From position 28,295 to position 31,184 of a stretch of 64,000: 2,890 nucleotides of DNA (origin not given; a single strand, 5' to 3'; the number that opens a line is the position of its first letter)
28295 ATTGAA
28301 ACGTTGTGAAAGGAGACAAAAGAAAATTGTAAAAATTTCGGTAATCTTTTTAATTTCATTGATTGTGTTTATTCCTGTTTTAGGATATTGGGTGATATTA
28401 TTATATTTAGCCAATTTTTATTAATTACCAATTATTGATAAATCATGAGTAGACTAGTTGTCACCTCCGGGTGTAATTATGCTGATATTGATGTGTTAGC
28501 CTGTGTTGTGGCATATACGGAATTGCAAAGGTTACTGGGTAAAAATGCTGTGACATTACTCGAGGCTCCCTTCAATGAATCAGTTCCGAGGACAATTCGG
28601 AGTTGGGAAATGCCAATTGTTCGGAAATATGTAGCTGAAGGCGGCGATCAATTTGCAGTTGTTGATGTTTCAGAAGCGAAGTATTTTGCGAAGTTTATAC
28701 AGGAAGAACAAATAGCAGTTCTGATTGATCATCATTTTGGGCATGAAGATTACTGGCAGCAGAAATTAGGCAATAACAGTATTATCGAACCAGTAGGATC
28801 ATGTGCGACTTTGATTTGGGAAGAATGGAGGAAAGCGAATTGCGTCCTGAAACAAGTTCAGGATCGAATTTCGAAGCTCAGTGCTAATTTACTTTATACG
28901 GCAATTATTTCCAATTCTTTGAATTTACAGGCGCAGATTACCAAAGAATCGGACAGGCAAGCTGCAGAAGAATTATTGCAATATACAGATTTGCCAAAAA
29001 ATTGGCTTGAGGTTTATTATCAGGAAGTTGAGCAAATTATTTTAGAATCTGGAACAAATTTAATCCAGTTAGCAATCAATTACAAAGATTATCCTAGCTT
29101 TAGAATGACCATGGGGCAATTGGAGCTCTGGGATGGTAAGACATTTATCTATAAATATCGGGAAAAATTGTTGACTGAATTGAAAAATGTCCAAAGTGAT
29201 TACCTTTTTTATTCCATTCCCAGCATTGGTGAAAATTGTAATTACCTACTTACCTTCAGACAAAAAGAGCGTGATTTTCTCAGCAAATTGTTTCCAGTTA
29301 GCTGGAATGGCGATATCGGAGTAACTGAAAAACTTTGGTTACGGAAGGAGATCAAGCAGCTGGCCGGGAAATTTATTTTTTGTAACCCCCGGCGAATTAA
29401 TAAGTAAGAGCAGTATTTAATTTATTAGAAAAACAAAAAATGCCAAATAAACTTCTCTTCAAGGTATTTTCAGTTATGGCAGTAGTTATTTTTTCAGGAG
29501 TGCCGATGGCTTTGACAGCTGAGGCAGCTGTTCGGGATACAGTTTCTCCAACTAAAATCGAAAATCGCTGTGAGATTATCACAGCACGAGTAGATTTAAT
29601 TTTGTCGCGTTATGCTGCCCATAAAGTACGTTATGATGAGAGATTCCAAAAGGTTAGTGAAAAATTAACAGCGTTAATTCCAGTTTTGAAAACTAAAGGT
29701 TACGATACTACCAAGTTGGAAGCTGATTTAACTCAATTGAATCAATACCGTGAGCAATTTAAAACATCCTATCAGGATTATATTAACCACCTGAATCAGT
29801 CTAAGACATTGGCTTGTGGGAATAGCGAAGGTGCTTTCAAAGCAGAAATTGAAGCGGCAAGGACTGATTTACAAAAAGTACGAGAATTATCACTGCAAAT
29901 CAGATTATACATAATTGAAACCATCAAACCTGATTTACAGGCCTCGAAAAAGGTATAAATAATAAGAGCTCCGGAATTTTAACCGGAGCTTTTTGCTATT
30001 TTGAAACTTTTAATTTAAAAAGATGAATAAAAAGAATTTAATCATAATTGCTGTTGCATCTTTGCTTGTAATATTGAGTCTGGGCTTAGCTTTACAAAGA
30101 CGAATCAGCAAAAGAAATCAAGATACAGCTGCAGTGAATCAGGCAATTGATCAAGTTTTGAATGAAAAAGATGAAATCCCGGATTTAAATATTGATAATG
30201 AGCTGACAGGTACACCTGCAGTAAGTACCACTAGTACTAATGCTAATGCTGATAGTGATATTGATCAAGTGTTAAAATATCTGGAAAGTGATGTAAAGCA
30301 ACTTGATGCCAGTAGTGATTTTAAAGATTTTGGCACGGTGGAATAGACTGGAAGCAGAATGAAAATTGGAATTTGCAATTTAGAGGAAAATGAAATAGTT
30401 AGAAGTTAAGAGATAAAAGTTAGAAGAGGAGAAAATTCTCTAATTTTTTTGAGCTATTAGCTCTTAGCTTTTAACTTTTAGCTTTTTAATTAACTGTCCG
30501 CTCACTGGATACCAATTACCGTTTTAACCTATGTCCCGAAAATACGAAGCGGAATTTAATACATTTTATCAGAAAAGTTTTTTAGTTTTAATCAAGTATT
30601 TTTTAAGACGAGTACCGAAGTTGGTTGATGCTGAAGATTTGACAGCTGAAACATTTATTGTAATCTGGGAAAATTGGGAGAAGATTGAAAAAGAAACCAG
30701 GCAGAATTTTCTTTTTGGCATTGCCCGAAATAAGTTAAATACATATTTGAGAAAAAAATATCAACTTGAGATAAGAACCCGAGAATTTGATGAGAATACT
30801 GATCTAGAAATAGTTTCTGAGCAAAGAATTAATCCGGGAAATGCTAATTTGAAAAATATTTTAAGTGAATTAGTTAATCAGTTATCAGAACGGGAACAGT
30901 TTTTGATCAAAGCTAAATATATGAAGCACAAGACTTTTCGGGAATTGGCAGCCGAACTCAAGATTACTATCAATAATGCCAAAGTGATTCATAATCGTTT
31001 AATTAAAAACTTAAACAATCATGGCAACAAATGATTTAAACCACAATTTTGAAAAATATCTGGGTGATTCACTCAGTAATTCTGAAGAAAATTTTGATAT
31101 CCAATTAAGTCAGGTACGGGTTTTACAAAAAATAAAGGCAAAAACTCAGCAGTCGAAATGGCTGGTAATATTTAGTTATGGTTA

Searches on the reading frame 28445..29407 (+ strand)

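Call 74: search_protein_families(library=pfam, proteins=[window:28445-29407:+], max_evalue=0.00001)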
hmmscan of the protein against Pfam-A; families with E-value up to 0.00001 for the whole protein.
window:28445-29407:+ (320 aa): 1 family
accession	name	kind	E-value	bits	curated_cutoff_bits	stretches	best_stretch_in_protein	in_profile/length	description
PF01368.27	DHH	-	1.6e-06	28.8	28.1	1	12-154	9-125/125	DHH family, N-terminal domain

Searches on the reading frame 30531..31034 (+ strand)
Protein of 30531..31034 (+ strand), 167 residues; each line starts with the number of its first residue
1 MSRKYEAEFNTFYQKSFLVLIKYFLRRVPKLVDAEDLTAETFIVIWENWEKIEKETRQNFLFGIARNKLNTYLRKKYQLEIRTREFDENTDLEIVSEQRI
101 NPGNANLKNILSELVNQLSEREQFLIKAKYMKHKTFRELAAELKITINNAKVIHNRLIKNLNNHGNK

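Call 74: search_protein_families(library=pfam, proteins=[window:30531-31034:+], max_evalue=0.00001)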
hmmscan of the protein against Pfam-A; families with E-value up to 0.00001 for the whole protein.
window:30531-31034:+ (167 aa): 1 family
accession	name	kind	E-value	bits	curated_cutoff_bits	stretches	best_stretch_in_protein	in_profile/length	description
PF04542.20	Sigma70_r2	-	2.1e-08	34.3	24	1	20-76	9-68/71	Sigma-70 region 2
